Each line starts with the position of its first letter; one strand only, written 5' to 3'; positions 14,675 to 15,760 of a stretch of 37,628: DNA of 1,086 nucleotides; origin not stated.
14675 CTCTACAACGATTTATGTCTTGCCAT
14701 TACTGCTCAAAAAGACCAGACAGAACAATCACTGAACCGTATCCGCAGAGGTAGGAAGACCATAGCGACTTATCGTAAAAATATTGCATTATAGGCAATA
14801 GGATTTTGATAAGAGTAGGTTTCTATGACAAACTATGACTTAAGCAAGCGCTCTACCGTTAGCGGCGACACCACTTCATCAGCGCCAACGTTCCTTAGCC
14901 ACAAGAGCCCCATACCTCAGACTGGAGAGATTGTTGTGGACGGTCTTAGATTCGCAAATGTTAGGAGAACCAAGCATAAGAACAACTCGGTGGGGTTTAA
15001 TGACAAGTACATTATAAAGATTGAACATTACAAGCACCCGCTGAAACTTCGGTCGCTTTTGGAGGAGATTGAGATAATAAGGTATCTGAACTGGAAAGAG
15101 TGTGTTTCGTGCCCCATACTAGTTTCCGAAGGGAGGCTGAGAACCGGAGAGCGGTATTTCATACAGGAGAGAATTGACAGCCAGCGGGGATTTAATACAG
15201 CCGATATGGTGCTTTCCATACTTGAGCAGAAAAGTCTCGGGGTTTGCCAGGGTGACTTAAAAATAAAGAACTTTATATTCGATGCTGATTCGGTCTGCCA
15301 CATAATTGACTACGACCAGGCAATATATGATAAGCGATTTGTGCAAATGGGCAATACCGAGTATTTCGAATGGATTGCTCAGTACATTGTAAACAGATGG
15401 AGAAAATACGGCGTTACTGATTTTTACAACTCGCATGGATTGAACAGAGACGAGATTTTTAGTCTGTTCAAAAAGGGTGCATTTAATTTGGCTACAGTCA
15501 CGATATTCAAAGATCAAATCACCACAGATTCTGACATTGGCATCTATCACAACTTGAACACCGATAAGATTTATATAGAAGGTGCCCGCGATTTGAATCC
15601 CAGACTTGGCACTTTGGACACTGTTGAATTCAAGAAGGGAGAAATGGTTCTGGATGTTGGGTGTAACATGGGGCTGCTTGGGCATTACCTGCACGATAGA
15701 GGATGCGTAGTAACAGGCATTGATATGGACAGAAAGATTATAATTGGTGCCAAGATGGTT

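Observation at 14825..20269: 1814-aa single polypeptide fusing a kinase-like domain, a SAM methyltransferase and four GT2 domains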

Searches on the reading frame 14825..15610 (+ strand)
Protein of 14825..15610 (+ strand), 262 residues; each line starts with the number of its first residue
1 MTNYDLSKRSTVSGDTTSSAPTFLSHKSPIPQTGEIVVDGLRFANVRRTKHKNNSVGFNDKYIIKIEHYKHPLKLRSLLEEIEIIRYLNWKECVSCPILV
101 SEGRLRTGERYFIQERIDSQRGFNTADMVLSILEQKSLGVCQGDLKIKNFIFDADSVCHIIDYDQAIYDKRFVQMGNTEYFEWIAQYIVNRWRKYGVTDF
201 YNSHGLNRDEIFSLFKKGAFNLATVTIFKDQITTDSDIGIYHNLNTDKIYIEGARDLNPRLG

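Call 6: search_protein_families(library=pfam, proteins=[window:14825-15604:+], max_evalue=1)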
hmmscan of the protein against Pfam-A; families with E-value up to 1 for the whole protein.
window:14825-15604:+ (260 aa): 2 families
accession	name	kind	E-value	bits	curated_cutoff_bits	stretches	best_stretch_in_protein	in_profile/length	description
PF01636.29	APH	-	0.031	14.5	23.2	0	136-167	166-198/239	Phosphotransferase enzyme family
PF00069.31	Pkinase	-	0.28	11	31.7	0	136-166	115-145/263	Protein kinase domain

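Call 11: find_homologous_proteins(query=window:14825-15610:+, max_evalue=0.001)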
Query window:14825-15610:+ (262 aa): 9 proteins with E <= 0.001 among 315 candidates.
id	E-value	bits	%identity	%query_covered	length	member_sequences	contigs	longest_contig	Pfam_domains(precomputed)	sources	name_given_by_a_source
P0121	3.5e-68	248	52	83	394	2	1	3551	PF07021.19,PF13847.13,PF13489.13,PF13649.13,PF08241.19,PF08242.19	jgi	jgi:2-polyprenyl-3-methyl-5-hydroxy-6-metoxy-1,4-benzoquinol methylase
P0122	2.3e-61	226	49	87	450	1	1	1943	PF13847.13,PF13489.13,PF13649.13,PF08241.19,PF08242.19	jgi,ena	-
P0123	3.3e-61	225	61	62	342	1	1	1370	PF13847.13,PF13489.13,PF03848.21,PF05175.21,PF13649.13,PF08241.19,PF08242.19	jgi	jgi:precorrin-6B methylase 2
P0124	7.0e-60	221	48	86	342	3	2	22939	PF01636.30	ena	-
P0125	2.5e-57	212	47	86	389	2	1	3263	PF13847.13,PF13489.13,PF03848.21,PF13649.13,PF08241.19,PF08242.19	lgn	-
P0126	4.9e-49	185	50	67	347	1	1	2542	PF07021.19,PF13847.13,PF13489.13,PF03848.21,PF13649.13,PF01728.26,PF08241.19,PF08242.19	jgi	-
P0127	2.1e-45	173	74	42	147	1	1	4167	PF13676.12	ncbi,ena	-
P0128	7.2e-29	119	34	85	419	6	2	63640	PF07021.19,PF13489.13,PF08003.18,PF13649.13,PF08241.19,PF08242.19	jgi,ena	jgi:SAM-dependent methyltransferase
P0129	9.1e-13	66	63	23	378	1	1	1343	-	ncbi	-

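Call 12: search_solved_structures(query=window:14825-15610:+, max_evalue=10, show_alignments=2)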
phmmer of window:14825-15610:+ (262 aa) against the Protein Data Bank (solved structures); distinct sequences matched with E-value up to 10: 6.
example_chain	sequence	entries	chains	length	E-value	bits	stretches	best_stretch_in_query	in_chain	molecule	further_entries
5ckw_B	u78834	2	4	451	0.025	17.3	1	135-181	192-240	LegK4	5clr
1tlt_A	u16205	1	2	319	0.75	12.4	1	31-73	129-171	PUTATIVE OXIDOREDUCTASE (VIRULENCE FACTOR mviM HOMOLOG)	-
5hes_A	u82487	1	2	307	1.1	12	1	138-201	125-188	Mitogen-activated protein kinase kinase kinase MLT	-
5x5o_A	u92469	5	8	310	1.1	11.9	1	138-201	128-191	Mitogen-activated protein kinase kinase kinase MLT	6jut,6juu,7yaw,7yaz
3hko_A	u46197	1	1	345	1.1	11.9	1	136-182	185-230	Calcium/calmodulin-dependent protein kinase with a kinase domain and 2 calmodulin-like EF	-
3qbv_B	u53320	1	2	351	1.6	11.4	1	60-102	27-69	Intersectin-1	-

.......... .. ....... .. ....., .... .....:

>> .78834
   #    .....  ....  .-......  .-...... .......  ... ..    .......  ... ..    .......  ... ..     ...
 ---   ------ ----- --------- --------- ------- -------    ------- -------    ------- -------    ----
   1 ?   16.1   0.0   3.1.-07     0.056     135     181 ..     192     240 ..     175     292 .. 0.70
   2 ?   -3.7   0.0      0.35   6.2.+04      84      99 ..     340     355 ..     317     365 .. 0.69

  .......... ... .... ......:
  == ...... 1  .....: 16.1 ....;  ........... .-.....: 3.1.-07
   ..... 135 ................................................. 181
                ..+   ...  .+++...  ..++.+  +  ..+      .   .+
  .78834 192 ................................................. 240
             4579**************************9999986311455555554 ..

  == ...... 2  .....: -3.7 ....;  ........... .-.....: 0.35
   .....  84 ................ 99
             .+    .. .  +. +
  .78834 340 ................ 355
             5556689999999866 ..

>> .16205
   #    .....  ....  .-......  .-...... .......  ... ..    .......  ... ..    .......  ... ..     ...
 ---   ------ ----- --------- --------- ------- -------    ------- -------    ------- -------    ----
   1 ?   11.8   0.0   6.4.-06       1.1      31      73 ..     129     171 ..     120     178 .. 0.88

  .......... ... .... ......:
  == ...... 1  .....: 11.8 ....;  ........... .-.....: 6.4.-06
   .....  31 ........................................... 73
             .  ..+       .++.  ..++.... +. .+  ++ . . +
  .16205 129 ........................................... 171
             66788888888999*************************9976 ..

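Call 33: search_solved_structures(query=A2, max_evalue=10, show_alignments=3)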
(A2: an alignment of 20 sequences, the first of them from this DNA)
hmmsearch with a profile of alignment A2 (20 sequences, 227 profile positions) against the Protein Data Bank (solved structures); distinct sequences matched with E-value up to 10: 114 (the best 60 are shown).
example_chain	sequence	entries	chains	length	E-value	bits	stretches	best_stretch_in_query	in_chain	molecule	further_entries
3ubd_A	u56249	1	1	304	0.013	18.2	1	88-173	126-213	Ribosomal protein S6 kinase alpha-3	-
4el9_A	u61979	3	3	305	0.013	18.2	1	88-173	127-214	Ribosomal protein S6 kinase alpha-3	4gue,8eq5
7opo_A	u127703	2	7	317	0.014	18.1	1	88-173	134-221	Ribosomal protein S6 kinase alpha-3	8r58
8xfy_A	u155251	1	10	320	0.014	18.1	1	88-173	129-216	Ribosomal protein S6 kinase alpha-3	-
4nus_A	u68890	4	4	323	0.015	18.1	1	88-173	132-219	Ribosomal protein S6 kinase alpha-3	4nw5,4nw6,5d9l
3g51_A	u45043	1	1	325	0.015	18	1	88-173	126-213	Ribosomal protein S6 kinase alpha-3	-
5d9k_A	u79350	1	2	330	0.015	18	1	88-173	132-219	Ribosomal protein S6 kinase alpha-3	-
5hes_A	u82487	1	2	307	0.037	16.7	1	108-171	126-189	Mitogen-activated protein kinase kinase kinase MLT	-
5x5o_A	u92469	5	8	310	0.038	16.7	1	108-171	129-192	Mitogen-activated protein kinase kinase kinase MLT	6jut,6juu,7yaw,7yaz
5ckw_B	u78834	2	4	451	0.038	16.7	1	105-189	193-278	LegK4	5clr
4mvf_A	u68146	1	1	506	0.063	16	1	28-132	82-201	Calcium-dependent protein kinase 2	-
2z7q_A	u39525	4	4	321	0.1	15.3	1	89-172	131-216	Ribosomal protein S6 kinase alpha-1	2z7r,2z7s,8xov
7s3l_A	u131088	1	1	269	0.12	15.1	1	109-149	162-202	Aminoglycoside phosphotransferase family protein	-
2h34_A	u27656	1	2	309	0.21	14.3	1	108-153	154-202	Serine/threonine-protein kinase pknE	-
6ed6_A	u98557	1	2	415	0.25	14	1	88-137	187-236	Rho-associated protein kinase 2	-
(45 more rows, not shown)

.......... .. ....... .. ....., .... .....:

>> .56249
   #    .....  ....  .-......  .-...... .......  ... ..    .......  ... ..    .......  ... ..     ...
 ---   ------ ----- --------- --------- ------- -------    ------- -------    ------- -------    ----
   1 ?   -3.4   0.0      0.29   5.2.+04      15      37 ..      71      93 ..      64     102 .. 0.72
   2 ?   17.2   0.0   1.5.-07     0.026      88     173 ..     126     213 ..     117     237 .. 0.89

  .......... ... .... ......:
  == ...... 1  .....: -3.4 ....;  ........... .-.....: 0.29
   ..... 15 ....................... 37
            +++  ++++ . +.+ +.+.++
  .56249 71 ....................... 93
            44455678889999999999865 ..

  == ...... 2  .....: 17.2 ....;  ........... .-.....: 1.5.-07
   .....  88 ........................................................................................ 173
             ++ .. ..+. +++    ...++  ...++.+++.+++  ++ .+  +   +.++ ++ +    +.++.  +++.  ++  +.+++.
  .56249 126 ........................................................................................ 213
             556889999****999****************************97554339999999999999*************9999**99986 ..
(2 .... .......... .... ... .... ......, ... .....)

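Call 37: predict_structure(alignment_id=A2)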
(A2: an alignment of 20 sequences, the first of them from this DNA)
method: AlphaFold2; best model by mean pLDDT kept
length: 229 residues; sequences in the alignment: 20
mean_pLDDT: 82.2   pTM: 0.80
mean pLDDT of the five models: 82.2, 82.2, 80.4, 78.1, 75.4
residues with pLDDT >= 90: 104; 70-90: 79; 50-70: 32; < 50: 14
segments of 3 or more residues with pLDDT < 50: 123-130, 226-229
pLDDT, mean of each block of 10 residues (from residue 1): 71 89 88 91 92 94 87 95 82 77 90 77 46 82 93 93 91 88 90 83 64 71 54
secondary structure, 60 per line:
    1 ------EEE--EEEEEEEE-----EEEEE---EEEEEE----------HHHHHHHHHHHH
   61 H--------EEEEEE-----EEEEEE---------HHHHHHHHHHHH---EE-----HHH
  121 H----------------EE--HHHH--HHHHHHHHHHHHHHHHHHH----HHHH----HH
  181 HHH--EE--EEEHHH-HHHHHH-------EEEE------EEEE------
elements in order: E7-9 E12-19 E25-29 E33-38 H49-61 E70-75 E81-86 H96-107 H118-121 H142-145 H148-166 H171-174 H179-183 E190-192 H197-202 E210-213 E220-223

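Call 40: fold_search(model_id=the predicted structure, library=pdb)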
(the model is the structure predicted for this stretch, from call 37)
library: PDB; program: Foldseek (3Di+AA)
matches with E <= 10: 1531; with E <= 0.001: 40
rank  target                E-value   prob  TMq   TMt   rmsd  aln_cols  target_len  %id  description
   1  4azw                  1.9e-05  1.00  0.39  0.24   7.1       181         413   12  Crystal structure of monomeric WbdD. (released 2012-09-26)
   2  4azt                  2.1e-05  1.00  0.39  0.22  10.9       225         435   12  Co-crystal structure of WbdD and kinase inhibitor LY294002. (released 2012-09-26)
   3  4ax8                  2.8e-05  1.00  0.41  0.23   5.8       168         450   12  Medium resolution structure of the bifunctional kinase- methyltransferase WbdD (released 2012-10-03)
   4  4uw0                  3.1e-05  1.00  0.40  0.21   7.6       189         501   10  Low resolution structure of WbdD with C-terminal bundle ordered to residue 505 (released 2014-08-27)
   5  4azs                  3.5e-05  1.00  0.38  0.22   7.0       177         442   14  High resolution (2.2 A) crystal structure of WbdD. (released 2012-09-26)
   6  6csw_B                1.2e-04  1.00  0.40  0.32   7.6       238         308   11  Crystal Structure of the Human vaccinia-related kinase bound to a N-methyl-N-propyl-dihydropteridine inhibitor (released 2018-04-04)
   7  4ian_A                1.8e-04  1.00  0.47  0.35  15.4       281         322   13  Crystal Structure of apo Human PRPF4B kinase domain (released 2013-08-28)
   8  4ijp_B                2.0e-04  1.00  0.48  0.34  15.8       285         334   12  Crystal Structure of Human PRPF4B kinase domain in complex with 4-{5-[(2-Chloro-pyridin-4-ylmethyl)-carbamoyl]-thiophe (released 2013-08-28)
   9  4ifc_B                2.2e-04  1.00  0.47  0.34  16.0       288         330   14  Crystal Structure of ADP-bound Human PRPF4B kinase domain (released 2013-08-28)
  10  6ru6_B                2.5e-04  1.00  0.41  0.34   5.6       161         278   18  Crystal structure of Casein Kinase I delta (CK1d) in complex with monophosphorylated p63 PAD1P peptide (released 2020-05-13)
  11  4ifc_A                2.5e-04  1.00  0.48  0.35  15.4       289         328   14  Crystal Structure of ADP-bound Human PRPF4B kinase domain (released 2013-08-28)
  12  2jii_B                2.6e-04  1.00  0.43  0.32   8.5       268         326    9  Structure of vaccinia related kinase 3 (released 2007-07-10)
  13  6ncg_B                2.6e-04  1.00  0.39  0.33   8.7       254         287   12  Crystal Structure of Human Vaccinia-related kinase 2 (VRK-2) bound to pyridin-benzenesulfonamide inhibitor (released 2019-01-16)
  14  4ian_B                3.0e-04  1.00  0.47  0.35  15.5       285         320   13  Crystal Structure of apo Human PRPF4B kinase domain (released 2013-08-28)
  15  6vvg_B                3.3e-04  1.00  0.37  0.33   5.2       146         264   12  Structure of the Cydia pomonella Granulovirus kinase, PK-1 (released 2021-02-03)
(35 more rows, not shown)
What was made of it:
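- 14921..15559 (+): Protein-kinase-fold domain (aa ~33-245). Catalytic residues: K65 (YIIK), E81, D144-L-K-x-x-N149, and D162 (IIDYD, the DFG equivalent). Foldseek top five hits are all WbdD, followed by eukaryotic-type kinases (call 40).
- On Protein-kinase-like (ePK/APH) superfamily: The 40 Foldseek hits at E<=0.001 are all kinase-fold proteins (calls 37, 40).
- Closest known: WbdD. Same: It is the closest solved structure to the kinase domain (Foldseek ranks 1-5, call 40).
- Checked: In the Foldseek PDB search the top 40 hits (E<=0.001) are all kinase-fold proteins, and the first five are WbdD (call 40).
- Protein kinases and a lanthipeptide-synthetase kinase follow, with APH(2'') at rank 46 (call 40). 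The closest solved kinase structures are WbdD (call 40). After WbdD, the Foldseek hits are eukaryotic-type protein kinases such as VRK, PRPF4B, CK1 and TTBK (call 40).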

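Call 73: search_protein_representatives(alignment_id=A2)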
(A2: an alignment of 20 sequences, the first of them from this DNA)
Query: 20 sequences, 227 profile positions. Proteins with E-value up to 0.001 (for the whole library): 161; up to 1e-10: 124; up to 1e-30: 64. The best 150 are listed.
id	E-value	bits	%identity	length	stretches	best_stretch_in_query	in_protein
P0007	2.0e-116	403.6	-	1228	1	3-227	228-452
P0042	3.8e-106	370.0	-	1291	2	2-227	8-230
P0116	1.1e-100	352.2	-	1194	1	3-226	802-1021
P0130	2.6e-96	337.8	-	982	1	4-227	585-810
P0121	4.0e-96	337.3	-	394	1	11-227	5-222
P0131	2.6e-75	269.1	-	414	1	4-226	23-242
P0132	1.5e-73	263.4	-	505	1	5-226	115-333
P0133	1.3e-69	250.5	-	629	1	2-227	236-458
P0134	2.2e-66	240.0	-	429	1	5-227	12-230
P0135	9.5e-64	231.3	-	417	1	6-227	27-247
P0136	1.4e-63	230.7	-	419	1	6-226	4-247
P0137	2.1e-59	217.1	-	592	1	11-226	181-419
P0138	2.0e-56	207.4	-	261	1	7-227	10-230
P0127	5.0e-55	202.8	-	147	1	20-133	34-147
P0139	1.5e-54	201.2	-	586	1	5-227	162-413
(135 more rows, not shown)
